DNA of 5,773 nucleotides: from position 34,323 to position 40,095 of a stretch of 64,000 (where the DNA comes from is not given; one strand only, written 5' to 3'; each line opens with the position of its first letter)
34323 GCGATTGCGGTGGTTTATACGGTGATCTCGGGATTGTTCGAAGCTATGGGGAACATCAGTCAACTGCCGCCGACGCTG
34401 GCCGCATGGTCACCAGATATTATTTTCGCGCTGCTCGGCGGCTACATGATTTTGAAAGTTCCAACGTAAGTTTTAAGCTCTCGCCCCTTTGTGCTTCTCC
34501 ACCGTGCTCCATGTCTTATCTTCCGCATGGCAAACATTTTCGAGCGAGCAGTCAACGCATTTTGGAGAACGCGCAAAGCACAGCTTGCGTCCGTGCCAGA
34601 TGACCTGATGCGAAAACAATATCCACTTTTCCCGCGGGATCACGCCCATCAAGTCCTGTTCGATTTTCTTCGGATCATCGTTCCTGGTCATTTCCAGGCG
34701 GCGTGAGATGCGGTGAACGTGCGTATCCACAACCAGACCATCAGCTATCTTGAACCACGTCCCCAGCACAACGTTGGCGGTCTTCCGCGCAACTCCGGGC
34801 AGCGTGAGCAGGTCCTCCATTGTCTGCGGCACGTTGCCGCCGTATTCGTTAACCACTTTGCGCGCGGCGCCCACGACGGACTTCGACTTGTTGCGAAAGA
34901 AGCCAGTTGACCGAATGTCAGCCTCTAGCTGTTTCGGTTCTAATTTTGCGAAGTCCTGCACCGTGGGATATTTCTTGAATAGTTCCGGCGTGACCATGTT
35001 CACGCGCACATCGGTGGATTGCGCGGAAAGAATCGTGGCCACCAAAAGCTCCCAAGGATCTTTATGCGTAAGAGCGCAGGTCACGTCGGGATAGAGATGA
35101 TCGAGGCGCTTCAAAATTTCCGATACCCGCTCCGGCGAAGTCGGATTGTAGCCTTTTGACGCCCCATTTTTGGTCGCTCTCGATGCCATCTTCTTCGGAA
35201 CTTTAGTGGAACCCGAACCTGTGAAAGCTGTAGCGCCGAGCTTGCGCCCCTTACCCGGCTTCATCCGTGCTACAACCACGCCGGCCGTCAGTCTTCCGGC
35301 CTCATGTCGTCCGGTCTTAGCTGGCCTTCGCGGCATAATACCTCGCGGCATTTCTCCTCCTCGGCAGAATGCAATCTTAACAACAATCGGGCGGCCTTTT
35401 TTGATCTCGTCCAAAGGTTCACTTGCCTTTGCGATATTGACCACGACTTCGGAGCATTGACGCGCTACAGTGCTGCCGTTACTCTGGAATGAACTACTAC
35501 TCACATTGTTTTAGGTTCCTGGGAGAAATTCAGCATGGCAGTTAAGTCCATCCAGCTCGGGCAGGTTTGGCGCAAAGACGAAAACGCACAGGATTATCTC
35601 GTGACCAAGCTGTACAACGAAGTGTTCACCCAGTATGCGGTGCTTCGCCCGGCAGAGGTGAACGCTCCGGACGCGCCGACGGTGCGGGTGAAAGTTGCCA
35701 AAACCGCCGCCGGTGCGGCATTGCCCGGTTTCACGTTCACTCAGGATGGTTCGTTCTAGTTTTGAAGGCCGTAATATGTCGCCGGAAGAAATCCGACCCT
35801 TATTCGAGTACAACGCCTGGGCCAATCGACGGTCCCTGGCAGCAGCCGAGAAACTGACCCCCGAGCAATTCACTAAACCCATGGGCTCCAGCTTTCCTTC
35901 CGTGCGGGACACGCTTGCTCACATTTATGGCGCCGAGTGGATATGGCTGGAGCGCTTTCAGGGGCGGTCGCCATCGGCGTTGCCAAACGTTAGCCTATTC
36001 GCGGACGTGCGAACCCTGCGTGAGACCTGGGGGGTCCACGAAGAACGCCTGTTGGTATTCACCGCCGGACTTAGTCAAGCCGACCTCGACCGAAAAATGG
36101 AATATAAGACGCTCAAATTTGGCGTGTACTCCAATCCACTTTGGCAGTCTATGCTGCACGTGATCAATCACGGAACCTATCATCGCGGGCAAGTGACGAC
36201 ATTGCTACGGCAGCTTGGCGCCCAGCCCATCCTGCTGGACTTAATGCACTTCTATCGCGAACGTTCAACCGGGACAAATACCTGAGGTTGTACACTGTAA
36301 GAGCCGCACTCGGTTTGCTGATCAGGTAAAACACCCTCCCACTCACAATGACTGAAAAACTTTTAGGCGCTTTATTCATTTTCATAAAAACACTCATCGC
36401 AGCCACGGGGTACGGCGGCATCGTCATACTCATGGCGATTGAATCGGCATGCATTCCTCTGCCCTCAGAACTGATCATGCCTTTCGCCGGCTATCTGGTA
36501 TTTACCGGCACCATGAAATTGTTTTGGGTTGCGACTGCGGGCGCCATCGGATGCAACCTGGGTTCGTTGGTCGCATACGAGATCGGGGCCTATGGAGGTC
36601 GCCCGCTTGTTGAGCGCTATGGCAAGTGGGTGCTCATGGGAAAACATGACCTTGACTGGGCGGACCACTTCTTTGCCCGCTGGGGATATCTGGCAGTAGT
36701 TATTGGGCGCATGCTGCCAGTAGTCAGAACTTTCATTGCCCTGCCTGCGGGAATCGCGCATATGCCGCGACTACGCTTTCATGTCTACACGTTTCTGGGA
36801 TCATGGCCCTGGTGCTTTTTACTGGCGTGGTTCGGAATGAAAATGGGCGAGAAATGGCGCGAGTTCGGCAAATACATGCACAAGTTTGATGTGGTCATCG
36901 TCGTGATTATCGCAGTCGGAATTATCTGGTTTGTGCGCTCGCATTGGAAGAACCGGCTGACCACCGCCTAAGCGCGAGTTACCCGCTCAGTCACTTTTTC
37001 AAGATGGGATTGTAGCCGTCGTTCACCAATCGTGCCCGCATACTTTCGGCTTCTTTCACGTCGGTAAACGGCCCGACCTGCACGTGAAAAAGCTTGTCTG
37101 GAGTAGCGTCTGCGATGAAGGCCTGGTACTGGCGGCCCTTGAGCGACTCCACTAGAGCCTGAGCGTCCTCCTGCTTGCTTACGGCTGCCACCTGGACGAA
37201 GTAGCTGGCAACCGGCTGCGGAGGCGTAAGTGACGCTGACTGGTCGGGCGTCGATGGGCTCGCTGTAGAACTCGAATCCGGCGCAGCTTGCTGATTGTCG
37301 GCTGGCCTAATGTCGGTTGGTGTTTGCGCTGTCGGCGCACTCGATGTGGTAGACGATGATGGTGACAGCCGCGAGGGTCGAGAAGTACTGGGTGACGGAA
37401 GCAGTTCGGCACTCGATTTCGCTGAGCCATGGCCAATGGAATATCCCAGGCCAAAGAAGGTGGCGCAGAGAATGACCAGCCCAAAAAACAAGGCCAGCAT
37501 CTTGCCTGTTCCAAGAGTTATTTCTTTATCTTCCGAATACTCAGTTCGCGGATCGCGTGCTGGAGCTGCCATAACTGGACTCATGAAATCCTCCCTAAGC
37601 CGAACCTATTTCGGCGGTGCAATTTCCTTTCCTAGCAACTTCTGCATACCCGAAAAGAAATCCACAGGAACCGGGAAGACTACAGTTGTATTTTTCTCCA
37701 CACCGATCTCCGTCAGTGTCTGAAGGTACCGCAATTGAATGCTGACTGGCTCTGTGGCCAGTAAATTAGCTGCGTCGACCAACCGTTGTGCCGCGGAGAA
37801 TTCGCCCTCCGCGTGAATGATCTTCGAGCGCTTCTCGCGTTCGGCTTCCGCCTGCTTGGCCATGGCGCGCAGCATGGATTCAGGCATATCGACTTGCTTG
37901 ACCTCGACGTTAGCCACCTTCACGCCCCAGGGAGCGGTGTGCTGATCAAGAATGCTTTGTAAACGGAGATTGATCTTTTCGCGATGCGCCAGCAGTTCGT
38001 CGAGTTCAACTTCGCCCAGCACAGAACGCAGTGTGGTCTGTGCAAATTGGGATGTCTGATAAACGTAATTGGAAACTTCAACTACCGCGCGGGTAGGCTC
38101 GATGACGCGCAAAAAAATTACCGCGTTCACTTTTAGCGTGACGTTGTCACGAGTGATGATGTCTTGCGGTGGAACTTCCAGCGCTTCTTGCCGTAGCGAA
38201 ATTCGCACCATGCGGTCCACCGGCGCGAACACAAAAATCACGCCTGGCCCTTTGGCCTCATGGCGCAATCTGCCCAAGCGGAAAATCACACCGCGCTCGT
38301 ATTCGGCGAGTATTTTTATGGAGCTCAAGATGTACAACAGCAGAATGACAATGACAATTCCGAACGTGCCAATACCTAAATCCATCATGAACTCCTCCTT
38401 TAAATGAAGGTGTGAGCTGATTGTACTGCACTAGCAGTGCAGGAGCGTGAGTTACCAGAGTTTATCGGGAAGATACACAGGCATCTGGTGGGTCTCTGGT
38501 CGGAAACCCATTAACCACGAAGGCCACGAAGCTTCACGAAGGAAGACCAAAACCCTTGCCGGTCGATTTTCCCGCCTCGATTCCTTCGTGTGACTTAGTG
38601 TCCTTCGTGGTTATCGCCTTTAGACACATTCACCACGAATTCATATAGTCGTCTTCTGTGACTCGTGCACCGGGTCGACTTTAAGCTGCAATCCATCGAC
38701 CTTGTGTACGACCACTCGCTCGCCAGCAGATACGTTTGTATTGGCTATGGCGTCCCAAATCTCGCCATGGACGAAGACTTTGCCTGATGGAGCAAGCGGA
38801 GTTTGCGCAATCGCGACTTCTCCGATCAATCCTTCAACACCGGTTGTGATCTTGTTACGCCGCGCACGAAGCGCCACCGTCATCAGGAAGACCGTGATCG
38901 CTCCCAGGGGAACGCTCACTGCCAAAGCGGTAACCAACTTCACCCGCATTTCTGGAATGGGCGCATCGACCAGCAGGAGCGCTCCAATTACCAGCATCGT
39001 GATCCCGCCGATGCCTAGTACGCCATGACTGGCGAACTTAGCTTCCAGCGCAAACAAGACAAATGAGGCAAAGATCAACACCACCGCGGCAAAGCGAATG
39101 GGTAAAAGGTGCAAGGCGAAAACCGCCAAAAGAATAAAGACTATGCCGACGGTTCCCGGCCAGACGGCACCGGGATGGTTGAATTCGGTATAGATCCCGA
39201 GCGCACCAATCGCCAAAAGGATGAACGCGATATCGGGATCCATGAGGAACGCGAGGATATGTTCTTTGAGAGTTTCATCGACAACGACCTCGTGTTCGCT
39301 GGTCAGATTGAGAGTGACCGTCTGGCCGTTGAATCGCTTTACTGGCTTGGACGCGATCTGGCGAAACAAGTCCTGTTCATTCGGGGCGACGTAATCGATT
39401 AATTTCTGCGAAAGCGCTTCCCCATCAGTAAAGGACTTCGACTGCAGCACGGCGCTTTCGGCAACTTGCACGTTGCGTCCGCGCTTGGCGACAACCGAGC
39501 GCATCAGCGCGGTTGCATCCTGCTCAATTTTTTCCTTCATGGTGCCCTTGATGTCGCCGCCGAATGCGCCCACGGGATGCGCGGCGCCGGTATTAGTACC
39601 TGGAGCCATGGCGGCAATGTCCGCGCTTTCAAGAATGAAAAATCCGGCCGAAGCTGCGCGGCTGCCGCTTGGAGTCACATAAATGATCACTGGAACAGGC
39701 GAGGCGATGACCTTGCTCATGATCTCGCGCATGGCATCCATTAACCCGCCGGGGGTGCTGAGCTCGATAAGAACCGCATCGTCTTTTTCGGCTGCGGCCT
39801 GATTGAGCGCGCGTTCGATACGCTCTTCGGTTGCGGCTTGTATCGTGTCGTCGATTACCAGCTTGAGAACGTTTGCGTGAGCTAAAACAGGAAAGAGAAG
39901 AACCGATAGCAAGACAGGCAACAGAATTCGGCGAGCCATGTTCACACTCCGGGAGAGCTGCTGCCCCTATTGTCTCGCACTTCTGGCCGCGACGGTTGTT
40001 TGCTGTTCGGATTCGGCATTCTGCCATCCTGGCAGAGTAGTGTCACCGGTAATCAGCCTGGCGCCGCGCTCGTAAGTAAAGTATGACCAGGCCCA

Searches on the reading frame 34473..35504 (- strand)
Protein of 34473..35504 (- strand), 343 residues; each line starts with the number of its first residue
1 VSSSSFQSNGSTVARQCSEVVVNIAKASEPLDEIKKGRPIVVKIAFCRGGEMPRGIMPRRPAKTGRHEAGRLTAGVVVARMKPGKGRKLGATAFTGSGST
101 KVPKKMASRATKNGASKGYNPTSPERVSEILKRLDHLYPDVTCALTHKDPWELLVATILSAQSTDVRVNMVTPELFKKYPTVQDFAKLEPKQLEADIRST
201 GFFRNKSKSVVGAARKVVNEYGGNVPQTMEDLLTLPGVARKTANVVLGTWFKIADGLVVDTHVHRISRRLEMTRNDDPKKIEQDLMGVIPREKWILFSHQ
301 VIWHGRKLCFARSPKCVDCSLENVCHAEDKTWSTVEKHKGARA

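Call 9: search_protein_families(library=pfam, proteins=[window:34473-35504:-], max_evalue=0.001)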
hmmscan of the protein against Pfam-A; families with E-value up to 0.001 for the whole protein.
window:34473-35504:- (343 aa): 2 families
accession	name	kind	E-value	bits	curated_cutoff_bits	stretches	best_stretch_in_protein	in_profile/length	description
PF00730.31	HhH-GPD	-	1e-23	84.2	26.2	1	155-290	1-107/108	HhH-GPD superfamily base excision DNA repair protein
PF00633.29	HHH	-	8.2e-06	25.9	24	1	221-247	2-28/30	Helix-hairpin-helix motif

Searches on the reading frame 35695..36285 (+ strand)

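Call 9: search_protein_families(library=pfam, proteins=[window:35695-36285:+], max_evalue=0.001)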
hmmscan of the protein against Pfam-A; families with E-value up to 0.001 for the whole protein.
window:35695-36285:+ (196 aa): 3 families
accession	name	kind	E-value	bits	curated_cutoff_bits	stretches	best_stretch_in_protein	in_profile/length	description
PF05163.17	DinB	-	3.3e-30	105.7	23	1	35-186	7-157/165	DinB family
PF12867.12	DinB_2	-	4.7e-12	46.9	24.8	1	43-167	5-128/128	DinB superfamily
PF04978.18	MST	-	0.00052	20.9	27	0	46-172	12-144/149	Mycothiol-S-transferase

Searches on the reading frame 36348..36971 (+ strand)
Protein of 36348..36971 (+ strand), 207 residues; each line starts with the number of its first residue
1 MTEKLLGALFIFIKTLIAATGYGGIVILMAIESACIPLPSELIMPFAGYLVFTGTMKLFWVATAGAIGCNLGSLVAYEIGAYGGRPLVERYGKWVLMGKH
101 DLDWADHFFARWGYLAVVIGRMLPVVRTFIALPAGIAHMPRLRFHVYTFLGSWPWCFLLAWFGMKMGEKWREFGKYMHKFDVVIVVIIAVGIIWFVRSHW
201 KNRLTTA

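Call 9: search_protein_families(library=pfam, proteins=[window:36348-36971:+], max_evalue=0.001)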
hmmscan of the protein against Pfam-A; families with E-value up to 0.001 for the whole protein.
window:36348-36971:+ (207 aa): 1 family
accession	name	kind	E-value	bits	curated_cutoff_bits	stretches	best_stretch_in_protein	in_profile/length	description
PF09335.16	VTT_dom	-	6.1e-20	72.4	33.9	1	39-164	2-122/123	VTT domain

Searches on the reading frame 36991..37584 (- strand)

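Call 9: search_protein_families(library=pfam, proteins=[window:36991-37584:-], max_evalue=0.001)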
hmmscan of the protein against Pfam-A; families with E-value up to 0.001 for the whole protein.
window:36991-37584:- (197 aa): 1 family
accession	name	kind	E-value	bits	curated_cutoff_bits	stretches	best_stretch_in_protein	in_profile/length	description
PF05036.18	SPOR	-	5e-14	52.8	21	1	127-196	4-75/76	SPOR domain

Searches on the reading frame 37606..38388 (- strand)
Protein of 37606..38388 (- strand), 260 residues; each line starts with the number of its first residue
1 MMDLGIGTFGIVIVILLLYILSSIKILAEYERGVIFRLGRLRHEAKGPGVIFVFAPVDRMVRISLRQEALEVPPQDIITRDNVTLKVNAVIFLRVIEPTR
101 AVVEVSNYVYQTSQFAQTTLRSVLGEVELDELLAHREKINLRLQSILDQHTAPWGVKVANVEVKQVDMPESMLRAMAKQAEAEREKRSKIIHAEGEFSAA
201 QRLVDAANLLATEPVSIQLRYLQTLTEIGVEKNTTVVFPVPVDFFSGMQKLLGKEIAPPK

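Call 9: search_protein_families(library=pfam, proteins=[window:37606-38388:-], max_evalue=0.001)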
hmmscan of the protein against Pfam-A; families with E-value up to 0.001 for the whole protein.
window:37606-38388:- (260 aa): 2 families
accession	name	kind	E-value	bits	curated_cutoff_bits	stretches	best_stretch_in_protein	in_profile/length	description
PF01145.31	Band_7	-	2.6e-32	112.7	23.6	1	27-196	3-175/176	SPFH domain / Band 7 family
PF13421.11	Band_7_1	-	0.00044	20.4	24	1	90-181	115-208/211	SPFH domain-Band 7 family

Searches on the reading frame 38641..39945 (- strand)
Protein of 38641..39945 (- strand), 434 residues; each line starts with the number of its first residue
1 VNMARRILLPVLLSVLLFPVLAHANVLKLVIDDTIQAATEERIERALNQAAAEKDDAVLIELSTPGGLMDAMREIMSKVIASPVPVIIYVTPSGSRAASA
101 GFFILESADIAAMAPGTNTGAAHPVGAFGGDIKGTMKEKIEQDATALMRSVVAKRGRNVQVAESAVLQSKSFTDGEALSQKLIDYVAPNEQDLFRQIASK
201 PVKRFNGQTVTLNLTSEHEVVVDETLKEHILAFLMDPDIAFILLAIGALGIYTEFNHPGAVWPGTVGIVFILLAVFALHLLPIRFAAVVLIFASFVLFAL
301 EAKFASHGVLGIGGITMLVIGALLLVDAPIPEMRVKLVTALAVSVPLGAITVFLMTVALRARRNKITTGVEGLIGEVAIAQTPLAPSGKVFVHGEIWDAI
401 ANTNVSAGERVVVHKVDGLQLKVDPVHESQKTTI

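Call 9: search_protein_families(library=pfam, proteins=[window:38641-39945:-], max_evalue=0.001)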
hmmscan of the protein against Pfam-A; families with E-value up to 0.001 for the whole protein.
window:38641-39945:- (434 aa): 3 families
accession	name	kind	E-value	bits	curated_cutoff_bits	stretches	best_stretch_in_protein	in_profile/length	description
PF24961.1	NfeD_membrane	-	1.3e-23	83.7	26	1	239-356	2-118/119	NfeD integral membrane domain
PF25145.1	NfeD1b_N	-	6.1e-18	65.5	40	1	26-183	2-152/189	NfeD1b, N-terminal domain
PF01957.25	NfeD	-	2.8e-15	56.7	29.1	1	370-425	1-57/57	NfeD-like C-terminal, partner-binding domain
